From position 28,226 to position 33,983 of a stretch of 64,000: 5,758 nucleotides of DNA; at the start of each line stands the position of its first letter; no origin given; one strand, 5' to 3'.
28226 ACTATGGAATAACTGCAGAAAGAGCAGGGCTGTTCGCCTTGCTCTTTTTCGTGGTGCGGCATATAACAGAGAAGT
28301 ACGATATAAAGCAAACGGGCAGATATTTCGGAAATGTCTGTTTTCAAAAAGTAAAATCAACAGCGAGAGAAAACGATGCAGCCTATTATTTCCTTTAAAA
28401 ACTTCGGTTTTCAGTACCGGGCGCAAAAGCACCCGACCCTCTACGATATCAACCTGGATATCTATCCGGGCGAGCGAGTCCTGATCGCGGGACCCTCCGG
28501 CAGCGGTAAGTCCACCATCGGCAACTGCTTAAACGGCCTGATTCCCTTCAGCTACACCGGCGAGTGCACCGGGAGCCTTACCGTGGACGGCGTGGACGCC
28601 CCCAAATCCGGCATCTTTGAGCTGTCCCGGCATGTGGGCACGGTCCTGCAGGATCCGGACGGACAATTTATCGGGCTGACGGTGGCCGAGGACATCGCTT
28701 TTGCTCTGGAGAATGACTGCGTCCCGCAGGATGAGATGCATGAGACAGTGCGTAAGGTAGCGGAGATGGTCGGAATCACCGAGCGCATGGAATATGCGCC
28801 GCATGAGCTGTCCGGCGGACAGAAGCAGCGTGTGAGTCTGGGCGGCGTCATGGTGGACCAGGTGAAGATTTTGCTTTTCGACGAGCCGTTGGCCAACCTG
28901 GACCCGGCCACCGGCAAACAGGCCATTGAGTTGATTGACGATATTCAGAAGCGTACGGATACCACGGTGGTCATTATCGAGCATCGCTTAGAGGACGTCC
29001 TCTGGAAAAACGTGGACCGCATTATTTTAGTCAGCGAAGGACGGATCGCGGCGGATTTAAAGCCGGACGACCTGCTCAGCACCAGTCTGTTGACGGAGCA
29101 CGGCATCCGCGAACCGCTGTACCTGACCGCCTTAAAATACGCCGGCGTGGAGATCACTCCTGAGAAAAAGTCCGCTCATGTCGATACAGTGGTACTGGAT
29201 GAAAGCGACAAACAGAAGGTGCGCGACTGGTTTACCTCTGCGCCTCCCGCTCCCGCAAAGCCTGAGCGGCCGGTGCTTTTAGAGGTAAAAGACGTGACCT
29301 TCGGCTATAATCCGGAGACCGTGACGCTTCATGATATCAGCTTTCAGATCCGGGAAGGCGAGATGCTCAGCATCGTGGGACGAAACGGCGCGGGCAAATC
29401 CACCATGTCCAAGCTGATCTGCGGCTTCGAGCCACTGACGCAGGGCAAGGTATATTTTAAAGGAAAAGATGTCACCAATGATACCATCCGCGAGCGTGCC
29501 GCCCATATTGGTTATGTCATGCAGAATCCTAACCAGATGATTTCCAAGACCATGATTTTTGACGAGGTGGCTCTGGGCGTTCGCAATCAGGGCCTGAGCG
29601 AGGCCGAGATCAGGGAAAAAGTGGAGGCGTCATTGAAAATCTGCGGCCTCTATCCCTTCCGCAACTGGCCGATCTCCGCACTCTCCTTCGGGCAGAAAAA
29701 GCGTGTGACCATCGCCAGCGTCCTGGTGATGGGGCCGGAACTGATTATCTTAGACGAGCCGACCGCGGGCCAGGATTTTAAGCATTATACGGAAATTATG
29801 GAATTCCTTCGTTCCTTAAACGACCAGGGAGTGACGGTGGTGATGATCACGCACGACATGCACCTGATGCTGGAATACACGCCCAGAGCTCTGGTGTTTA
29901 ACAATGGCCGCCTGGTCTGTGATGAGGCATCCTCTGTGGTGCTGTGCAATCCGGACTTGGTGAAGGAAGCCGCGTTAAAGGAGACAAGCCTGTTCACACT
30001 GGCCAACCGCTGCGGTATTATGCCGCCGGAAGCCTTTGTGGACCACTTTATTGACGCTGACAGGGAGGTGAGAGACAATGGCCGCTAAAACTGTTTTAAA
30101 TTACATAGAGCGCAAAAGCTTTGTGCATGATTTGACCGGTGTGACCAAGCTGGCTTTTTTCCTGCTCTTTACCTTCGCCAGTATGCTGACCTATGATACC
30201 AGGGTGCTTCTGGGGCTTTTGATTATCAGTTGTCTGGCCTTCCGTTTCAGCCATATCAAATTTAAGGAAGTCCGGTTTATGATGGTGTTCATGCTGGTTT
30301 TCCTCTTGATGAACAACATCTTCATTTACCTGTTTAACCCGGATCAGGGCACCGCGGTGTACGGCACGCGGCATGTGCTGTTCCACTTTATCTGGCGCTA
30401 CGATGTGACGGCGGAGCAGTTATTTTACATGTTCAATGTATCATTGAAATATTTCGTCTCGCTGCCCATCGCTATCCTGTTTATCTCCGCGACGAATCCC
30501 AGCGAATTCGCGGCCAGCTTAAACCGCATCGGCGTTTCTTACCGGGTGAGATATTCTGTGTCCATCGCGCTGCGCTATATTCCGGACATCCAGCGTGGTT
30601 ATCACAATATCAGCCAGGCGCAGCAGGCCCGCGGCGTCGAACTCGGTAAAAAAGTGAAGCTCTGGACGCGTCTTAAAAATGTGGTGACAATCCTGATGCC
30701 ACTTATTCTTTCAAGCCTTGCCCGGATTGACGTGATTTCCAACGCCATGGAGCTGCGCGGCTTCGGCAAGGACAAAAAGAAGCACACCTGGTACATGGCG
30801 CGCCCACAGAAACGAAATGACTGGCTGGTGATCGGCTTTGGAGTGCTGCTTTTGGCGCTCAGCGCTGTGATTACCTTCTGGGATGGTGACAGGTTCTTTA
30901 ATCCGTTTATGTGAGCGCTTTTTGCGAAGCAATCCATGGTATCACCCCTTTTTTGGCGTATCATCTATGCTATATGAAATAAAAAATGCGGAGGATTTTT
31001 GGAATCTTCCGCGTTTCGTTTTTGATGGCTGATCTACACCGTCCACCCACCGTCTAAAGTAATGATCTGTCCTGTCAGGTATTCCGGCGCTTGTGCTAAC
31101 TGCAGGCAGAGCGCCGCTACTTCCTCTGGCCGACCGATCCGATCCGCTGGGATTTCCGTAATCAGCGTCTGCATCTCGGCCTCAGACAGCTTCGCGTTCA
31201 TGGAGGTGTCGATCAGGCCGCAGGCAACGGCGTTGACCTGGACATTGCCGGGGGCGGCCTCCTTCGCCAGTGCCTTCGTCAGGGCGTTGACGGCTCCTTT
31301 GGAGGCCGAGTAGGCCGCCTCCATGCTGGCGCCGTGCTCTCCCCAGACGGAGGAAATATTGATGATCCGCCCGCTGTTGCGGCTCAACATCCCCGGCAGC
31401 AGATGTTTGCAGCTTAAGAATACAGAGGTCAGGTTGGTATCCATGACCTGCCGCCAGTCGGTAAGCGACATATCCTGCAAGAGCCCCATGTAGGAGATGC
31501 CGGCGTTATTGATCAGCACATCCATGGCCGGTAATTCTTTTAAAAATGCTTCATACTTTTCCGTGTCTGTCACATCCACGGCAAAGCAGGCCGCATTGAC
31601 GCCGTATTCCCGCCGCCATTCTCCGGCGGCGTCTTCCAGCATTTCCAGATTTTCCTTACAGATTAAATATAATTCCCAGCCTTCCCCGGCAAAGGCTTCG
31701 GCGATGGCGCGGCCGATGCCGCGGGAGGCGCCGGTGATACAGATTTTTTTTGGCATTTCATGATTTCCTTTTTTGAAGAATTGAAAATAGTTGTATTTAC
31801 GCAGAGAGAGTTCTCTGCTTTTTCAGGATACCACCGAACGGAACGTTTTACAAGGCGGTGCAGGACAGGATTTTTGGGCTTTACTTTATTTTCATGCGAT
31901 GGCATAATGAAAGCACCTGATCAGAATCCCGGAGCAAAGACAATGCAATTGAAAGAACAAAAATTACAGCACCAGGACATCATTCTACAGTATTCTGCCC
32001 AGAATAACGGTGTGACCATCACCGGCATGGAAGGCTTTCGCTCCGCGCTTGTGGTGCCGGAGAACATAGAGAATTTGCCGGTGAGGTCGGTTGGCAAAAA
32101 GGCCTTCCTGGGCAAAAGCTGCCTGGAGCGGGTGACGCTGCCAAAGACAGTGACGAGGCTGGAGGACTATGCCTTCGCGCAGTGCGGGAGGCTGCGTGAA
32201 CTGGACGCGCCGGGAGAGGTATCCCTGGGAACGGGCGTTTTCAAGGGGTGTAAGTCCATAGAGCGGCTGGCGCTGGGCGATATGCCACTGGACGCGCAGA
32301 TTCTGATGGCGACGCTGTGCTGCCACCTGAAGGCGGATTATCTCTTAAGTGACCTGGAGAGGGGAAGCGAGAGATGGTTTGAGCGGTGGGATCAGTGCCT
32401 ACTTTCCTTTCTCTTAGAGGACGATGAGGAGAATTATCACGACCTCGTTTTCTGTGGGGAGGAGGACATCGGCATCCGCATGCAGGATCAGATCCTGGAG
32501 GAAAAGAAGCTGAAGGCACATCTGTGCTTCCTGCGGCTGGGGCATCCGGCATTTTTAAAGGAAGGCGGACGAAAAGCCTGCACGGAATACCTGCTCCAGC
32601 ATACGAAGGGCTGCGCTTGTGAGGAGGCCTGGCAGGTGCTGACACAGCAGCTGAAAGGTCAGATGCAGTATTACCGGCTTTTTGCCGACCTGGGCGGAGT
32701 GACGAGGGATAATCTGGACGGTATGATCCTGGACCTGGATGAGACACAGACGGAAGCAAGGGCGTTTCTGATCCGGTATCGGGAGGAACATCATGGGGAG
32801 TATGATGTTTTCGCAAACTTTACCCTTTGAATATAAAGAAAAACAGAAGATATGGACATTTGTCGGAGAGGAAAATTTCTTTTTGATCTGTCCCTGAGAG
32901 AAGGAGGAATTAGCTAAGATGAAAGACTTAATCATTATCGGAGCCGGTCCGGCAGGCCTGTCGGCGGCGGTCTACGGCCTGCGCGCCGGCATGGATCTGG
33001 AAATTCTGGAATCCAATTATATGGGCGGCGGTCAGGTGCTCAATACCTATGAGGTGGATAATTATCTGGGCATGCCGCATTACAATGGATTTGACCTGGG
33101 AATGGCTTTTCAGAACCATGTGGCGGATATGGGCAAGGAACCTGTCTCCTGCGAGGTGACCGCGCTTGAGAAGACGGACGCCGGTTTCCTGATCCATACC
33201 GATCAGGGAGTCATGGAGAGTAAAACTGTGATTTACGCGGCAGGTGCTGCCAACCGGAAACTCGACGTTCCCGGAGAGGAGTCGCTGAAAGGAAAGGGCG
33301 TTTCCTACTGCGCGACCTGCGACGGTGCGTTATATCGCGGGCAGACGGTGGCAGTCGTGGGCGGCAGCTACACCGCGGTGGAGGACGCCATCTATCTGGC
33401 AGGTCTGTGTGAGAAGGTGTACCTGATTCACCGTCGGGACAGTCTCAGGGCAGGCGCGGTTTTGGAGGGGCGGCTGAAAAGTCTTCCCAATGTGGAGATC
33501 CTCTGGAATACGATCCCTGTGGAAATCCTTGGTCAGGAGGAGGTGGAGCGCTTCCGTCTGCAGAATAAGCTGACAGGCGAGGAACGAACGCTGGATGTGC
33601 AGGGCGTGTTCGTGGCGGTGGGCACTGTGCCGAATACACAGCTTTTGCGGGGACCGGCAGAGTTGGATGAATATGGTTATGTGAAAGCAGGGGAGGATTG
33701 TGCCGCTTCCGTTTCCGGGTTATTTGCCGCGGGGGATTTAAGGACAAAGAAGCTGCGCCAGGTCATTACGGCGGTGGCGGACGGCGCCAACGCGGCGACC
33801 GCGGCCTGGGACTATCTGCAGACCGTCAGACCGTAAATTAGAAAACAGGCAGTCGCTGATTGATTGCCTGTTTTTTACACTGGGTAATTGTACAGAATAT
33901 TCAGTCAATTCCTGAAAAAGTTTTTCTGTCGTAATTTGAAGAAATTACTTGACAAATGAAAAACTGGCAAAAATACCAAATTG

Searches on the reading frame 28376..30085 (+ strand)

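Call 90: search_protein_families(library=pfam, max_evalue=0.00001, proteins=[window:28376-30085:+])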
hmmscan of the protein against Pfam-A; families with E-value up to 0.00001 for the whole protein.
window:28376-30085:+ (570 aa): 6 families
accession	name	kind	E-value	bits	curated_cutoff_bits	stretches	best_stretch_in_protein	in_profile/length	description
PF00005.33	ABC_tran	-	3e-60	203.2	25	2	318-464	1-137/137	ABC transporter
PF12558.13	DUF3744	-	2.1e-23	83.2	22.5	1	236-309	1-73/73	ATP-binding cassette cobalt transporter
PF13304.12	AAA_21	-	6.6e-12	46.5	27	0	430-498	232-303/304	AAA domain, putative AbiEii toxin, Type IV TA system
PF02463.25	SMC_N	-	5.2e-11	42.8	40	0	329-498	25-202/220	RecF/RecN/SMC N terminal domain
PF13555.12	AAA_29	-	3e-08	33.7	27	0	30-48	20-38/61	P-loop containing region of AAA domain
PF13476.12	AAA_23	-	2.5e-06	28.7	27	0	35-53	22-40/201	AAA domain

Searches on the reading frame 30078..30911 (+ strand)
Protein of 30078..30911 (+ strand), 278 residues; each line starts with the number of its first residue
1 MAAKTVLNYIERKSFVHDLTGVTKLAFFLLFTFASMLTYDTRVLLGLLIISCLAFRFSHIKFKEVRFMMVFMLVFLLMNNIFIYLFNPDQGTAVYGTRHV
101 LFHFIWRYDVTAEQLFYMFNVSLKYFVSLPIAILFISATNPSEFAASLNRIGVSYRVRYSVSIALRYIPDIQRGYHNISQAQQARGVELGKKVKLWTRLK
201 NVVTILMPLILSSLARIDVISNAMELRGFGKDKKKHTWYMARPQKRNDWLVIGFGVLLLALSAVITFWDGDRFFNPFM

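Call 90: search_protein_families(library=pfam, max_evalue=0.00001, proteins=[window:30078-30911:+])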
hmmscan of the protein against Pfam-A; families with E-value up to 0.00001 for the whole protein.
window:30078-30911:+ (278 aa): 1 family
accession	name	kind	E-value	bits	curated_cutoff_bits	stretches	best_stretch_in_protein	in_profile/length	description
PF02361.21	CbiQ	-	1.9e-25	90.2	25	1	13-235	2-214/216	Cobalt transport protein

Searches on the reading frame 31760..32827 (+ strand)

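Call 91: search_protein_families(library=pfam, max_evalue=0.00001, proteins=[window:31760-32827:+])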
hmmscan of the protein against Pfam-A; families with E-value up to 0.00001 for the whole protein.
window:31760-32827:+ (356 aa): 1 family
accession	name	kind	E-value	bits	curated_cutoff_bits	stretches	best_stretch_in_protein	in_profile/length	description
PF13306.12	LRR_5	-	1.4e-09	38.3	27.7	1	108-171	22-85/127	BspA type Leucine rich repeat region (6 copies)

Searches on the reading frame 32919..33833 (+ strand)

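Call 91: search_protein_families(library=pfam, max_evalue=0.00001, proteins=[window:32919-33833:+])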
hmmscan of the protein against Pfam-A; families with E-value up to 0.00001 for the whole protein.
window:32919-33833:+ (305 aa): 3 families
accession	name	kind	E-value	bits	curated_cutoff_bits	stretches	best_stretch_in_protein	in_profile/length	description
PF07992.20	Pyr_redox_2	-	2.6e-44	152.2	26.1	1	2-289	1-291/291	Pyridine nucleotide-disulphide oxidoreductase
PF13738.12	Pyr_redox_3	-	3.1e-23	82.9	30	1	78-272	102-305/305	Pyridine nucleotide-disulphide oxidoreductase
PF00070.33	Pyr_redox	-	1.1e-14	55.1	22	1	144-215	2-80/82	Pyridine nucleotide-disulphide oxidoreductase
